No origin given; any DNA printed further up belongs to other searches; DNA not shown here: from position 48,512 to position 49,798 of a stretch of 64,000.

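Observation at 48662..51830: Form III RuBisCO operon (R15P isomerase - RuBisCO) lying tail-to-tail, 3 bp apart, with a class II phosphoribulokinase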

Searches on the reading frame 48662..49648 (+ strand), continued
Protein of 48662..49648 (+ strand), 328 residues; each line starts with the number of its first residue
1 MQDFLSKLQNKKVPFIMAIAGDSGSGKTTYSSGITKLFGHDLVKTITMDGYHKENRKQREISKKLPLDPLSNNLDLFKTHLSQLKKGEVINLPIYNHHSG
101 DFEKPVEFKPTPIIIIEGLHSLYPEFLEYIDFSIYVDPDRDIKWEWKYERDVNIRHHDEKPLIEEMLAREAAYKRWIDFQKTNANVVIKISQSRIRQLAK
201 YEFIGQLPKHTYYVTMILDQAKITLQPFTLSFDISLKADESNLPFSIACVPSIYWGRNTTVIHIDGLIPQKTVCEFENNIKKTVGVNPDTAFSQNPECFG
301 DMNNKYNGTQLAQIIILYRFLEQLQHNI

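Call 72: predict_structure(alignment_id=A2)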
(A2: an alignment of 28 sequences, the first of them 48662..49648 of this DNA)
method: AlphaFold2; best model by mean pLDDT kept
length: 328 residues; sequences in the alignment: 28
mean_pLDDT: 87.7   pTM: 0.87
mean pLDDT of the five models: 87.7, 86.4, 85.8, 83.3, 81.4
residues with pLDDT >= 90: 167; 70-90: 135; 50-70: 18; < 50: 8
segments of 3 or more residues with pLDDT < 50: 293-298
pLDDT, mean of each block of 10 residues (from residue 1): 83 95 87 88 94 93 84 96 98 93 97 94 93 95 90 87 83 77 94 92 85 96 87 69 88 95 92 86 74 49 75 94 92
secondary structure, 60 per line:
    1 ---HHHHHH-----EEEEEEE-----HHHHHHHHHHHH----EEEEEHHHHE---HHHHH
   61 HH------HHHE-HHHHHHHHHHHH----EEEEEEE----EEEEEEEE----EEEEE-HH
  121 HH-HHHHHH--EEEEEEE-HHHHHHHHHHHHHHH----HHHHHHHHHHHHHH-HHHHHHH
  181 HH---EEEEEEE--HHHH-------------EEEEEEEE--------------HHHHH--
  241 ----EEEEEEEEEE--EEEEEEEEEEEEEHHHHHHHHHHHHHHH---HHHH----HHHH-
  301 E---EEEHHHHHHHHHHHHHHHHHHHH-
elements in order: H4-9 E15-21 H27-38 E43-47 H48-51 H56-62 H74-85 E90-96 E101-108 E113-117 H119-122 H124-129 E132-138 H140-154 H159-172 H174-182 E186-192 H195-198 E212-219 H234-238 E245-254 E257-269 H270-284 H288-291 H296-299 E305-307 H308-327

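Call 74: fold_search(model_id=the predicted structure, library=pdb)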
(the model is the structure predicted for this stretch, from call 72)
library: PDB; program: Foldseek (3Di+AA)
matches with E <= 10: 970; with E <= 0.001: 90
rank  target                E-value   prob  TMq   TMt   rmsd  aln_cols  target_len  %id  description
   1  5b3f_A                8.6e-30  1.00  0.81  0.86   3.6       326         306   29  Crystal structure of phosphoribulokinase from Methanospirillum hungatei (released 2017-01-18)
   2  5b3f_B                3.3e-29  1.00  0.82  0.87   3.6       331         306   29  Crystal structure of phosphoribulokinase from Methanospirillum hungatei (released 2017-01-18)
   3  6kev                  2.7e-24  1.00  0.69  0.71   6.2       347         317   26  Reduced phosphoribulokinase from Synechococcus elongatus PCC 7942 complexed with adenosine diphosphate and glucose 6-pho (released 2020-05-13)
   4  6hzk_A                3.9e-24  1.00  0.71  0.70   5.7       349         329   26  Crystal structure of redox-inhibited phosphoribulokinase from Synechococcus sp. (strain PCC 6301) (released 2019-03-27)
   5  9qkp_A                1.2e-23  1.00  0.74  0.79   5.7       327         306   25  Structure of the cyanobacteria specific PRK from Chroococcidiopsis (Hyella disjuncta) PCC 6712 (P41212 crystal form) (released 2026-04-08)
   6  9qko_A                1.3e-23  1.00  0.73  0.79   5.6       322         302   26  Structure of the cyanobacteria specific PRK from Chroococcidiopsis (Hyella disjuncta) PCC 6712 (P1 crystal form) (released 2026-04-08)
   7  9qkp_B                2.2e-23  1.00  0.74  0.78   6.3       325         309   26  Structure of the cyanobacteria specific PRK from Chroococcidiopsis (Hyella disjuncta) PCC 6712 (P41212 crystal form) (released 2026-04-08)
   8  6h7g_B                2.2e-23  1.00  0.72  0.71   5.3       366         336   24  Crystal structure of redox-sensitive phosphoribulokinase (PRK) from the green algae Chlamydomonas reinhardtii (released 2019-04-10)
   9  9qkp_D                7.7e-23  1.00  0.75  0.81   4.8       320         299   26  Structure of the cyanobacteria specific PRK from Chroococcidiopsis (Hyella disjuncta) PCC 6712 (P41212 crystal form) (released 2026-04-08)
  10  9qkn                  1.3e-22  1.00  0.71  0.74   5.8       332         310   25  Structure of the cyanobacteria specific PRK from Gloeocapsa PCC 73106 (released 2026-04-08)
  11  6gve_B                3.1e-22  1.00  0.70  0.72   6.4       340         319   29  GAPDH-CP12-PRK complex (released 2019-07-03)
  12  6h7g_A                4.0e-22  1.00  0.73  0.71   5.0       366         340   23  Crystal structure of redox-sensitive phosphoribulokinase (PRK) from the green algae Chlamydomonas reinhardtii (released 2019-04-10)
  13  6h7h_B                4.7e-22  1.00  0.72  0.71   4.2       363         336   24  Crystal structure of redox-sensitive phosphoribulokinase (PRK) from Arabidopsis thaliana (released 2019-04-10)
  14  6kex_D                2.0e-21  1.00  0.70  0.66   6.2       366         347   24  Crystal structure of reduced phosphoribulokinase from Arabidopsis thaliana (released 2020-05-13)
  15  6kew_B                2.4e-21  1.00  0.69  0.66   6.4       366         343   23  Crystal structure of oxidized phosphoribulokinase from Arabidopsis thaliana (released 2020-05-13)
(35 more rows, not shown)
